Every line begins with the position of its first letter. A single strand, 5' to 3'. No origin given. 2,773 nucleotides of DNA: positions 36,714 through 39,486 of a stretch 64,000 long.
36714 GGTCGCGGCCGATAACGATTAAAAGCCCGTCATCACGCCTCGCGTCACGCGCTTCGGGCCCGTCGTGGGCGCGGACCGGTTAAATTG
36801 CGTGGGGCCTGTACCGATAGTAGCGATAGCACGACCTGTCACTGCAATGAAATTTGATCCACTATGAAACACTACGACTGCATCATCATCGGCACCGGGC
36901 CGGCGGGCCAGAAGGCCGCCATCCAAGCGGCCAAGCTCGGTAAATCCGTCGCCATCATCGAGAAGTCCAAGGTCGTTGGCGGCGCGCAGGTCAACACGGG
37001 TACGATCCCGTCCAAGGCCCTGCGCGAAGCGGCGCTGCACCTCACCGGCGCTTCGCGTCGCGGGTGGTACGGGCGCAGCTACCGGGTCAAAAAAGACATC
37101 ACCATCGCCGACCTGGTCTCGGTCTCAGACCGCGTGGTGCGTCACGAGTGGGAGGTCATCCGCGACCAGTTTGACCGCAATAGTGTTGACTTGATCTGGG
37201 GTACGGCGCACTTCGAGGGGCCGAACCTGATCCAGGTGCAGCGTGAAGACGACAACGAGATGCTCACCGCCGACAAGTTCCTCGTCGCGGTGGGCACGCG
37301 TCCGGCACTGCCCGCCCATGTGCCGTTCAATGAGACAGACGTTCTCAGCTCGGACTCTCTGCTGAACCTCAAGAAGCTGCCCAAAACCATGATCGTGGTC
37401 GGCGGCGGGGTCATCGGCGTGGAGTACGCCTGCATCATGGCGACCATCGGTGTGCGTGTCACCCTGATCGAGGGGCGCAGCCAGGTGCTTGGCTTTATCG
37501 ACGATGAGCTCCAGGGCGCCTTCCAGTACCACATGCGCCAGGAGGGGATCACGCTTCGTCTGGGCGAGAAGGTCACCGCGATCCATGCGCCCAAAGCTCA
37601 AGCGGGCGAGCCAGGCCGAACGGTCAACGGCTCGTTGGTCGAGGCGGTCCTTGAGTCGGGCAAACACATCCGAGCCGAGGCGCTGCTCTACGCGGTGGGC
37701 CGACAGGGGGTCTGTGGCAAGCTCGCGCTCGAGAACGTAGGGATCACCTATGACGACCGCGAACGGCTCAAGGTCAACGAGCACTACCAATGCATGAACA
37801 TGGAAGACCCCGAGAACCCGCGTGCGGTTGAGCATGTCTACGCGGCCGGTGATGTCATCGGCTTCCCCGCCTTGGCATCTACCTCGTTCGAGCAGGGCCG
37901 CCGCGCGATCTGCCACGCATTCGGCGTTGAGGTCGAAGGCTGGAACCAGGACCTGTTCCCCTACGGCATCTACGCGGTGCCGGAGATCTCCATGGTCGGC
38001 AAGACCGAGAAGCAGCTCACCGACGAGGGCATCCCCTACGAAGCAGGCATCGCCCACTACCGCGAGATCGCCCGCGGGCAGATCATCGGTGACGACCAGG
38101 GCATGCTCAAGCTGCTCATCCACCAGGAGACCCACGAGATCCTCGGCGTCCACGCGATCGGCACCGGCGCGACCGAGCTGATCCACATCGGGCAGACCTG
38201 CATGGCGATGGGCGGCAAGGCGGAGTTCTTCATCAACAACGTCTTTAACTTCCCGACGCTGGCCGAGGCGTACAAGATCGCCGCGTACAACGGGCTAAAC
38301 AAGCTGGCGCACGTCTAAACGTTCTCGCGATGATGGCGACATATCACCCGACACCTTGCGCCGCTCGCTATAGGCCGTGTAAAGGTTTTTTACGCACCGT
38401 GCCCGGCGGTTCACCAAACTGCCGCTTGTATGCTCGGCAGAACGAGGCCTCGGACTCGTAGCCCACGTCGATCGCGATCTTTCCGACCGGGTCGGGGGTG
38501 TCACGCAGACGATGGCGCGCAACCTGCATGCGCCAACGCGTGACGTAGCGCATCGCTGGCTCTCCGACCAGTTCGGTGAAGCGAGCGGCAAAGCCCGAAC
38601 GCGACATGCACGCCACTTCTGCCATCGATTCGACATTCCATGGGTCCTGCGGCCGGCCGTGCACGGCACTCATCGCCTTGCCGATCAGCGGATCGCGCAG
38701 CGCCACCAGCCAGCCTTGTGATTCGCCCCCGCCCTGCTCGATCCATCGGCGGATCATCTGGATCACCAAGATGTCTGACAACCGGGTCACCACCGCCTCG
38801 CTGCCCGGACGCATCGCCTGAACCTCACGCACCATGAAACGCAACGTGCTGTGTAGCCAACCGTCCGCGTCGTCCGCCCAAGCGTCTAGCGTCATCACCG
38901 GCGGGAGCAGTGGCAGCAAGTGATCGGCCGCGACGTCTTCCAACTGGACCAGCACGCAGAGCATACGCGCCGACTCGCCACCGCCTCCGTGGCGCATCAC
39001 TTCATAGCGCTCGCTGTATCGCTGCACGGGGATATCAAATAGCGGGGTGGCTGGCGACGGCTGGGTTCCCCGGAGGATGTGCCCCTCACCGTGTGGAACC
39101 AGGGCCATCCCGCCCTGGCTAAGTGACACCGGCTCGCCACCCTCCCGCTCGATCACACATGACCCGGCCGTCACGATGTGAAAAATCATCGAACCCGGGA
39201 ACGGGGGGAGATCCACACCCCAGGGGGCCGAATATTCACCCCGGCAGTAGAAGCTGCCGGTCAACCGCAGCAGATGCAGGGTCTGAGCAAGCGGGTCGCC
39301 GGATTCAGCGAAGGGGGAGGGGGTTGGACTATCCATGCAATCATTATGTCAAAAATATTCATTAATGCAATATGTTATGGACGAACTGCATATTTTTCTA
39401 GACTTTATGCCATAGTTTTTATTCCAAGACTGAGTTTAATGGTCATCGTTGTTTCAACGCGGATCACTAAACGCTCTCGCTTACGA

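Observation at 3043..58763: Window-wide signature of leaderless mRNAs: -10 hexamer 6-7 nt before the start codon, no Shine-Dalgarno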

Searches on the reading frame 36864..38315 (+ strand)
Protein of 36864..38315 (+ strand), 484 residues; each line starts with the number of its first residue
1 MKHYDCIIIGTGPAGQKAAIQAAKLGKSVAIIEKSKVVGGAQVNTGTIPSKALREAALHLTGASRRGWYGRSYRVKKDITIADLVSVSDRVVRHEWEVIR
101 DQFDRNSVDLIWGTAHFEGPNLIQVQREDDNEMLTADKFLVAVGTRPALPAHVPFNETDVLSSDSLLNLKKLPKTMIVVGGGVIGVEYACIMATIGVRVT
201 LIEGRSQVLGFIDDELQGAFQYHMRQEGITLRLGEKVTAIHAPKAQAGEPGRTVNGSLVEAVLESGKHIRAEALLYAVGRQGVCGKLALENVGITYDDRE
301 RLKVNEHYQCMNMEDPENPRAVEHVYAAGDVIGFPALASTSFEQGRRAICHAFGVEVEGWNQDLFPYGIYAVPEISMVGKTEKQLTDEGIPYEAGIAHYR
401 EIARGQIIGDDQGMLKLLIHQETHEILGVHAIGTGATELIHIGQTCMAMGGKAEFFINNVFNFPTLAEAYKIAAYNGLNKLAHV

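Call 36: search_protein_families(library=pfam, proteins=[window:36864-38315:+])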
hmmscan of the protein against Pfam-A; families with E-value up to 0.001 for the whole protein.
window:36864-38315:+ (484 aa): 14 families
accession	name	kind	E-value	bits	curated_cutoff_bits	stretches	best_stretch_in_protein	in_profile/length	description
PF07992.20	Pyr_redox_2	-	9.9e-51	173.3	26.1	1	4-345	1-291/291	Pyridine nucleotide-disulphide oxidoreductase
PF02852.28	Pyr_redox_dim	-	1.4e-24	86.9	25.3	1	366-473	2-109/110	Pyridine nucleotide-disulphide oxidoreductase, dimerisation domain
PF00070.33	Pyr_redox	-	2.1e-20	73.5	22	1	176-242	2-68/82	Pyridine nucleotide-disulphide oxidoreductase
PF12831.13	FAD_oxidored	-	3.9e-12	46.6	27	1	5-54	1-50/416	FAD dependent oxidoreductase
PF13738.12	Pyr_redox_3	-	2.1e-09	37.5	30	0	7-38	1-33/305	Pyridine nucleotide-disulphide oxidoreductase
PF13450.12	NAD_binding_8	-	1.6e-07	31.9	21.9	1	8-41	1-34/68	NAD(P)-binding Rossmann-like domain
PF01262.27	AlaDh_PNT_C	-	2.1e-07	31.1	23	0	174-227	29-83/214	Alanine dehydrogenase/PNT, C-terminal domain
PF01134.28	GIDA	-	2.8e-07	30.4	22.1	1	5-34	1-30/391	Glucose inhibited division protein A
PF03486.20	HI0933_like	-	7.7e-07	29.2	50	1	5-39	2-36/244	HI0933-like protein Rossmann domain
PF00890.30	FAD_binding_2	-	4.7e-06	26.5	20.4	1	5-42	1-38/414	FAD binding domain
PF13434.12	Lys_Orn_oxgnase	-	4.8e-05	23.1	21.3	1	123-187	132-202/339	L-lysine 6-monooxygenase/L-ornithine 5-monooxygenase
PF01266.30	DAO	-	5.3e-05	23.3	27.9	1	5-68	1-71/353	FAD dependent oxidoreductase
PF01946.23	Thi4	-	8.6e-05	22.3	26.2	0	4-50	18-65/235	Thi4 family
PF01494.25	FAD_binding_3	-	0.00084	19.1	22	0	4-35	2-33/349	FAD binding domain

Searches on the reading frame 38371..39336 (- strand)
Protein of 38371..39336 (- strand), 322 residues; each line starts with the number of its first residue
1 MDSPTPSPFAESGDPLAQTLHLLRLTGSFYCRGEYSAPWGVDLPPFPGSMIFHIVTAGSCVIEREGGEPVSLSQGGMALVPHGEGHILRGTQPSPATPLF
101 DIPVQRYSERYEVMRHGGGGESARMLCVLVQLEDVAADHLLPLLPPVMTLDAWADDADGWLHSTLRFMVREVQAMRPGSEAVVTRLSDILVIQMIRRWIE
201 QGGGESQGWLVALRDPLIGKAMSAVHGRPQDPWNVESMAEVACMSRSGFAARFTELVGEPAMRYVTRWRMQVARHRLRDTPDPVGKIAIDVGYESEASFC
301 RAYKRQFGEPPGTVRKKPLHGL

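Call 35: search_protein_families(library=pfam, proteins=[window:38371-39336:-])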
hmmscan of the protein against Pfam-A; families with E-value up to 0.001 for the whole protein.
window:38371-39336:- (322 aa): 3 families
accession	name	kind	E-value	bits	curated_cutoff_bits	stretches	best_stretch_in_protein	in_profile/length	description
PF12852.13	Cupin_6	-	5.1e-47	160.5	26.7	1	14-200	1-183/183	Cupin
PF12833.13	HTH_18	-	1.8e-21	76.6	33.6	1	238-316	1-79/80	Helix-turn-helix domain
PF00165.29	HTH_AraC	-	1.1e-07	32.3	26.6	0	277-309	1-35/42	Bacterial regulatory helix-turn-helix proteins, AraC family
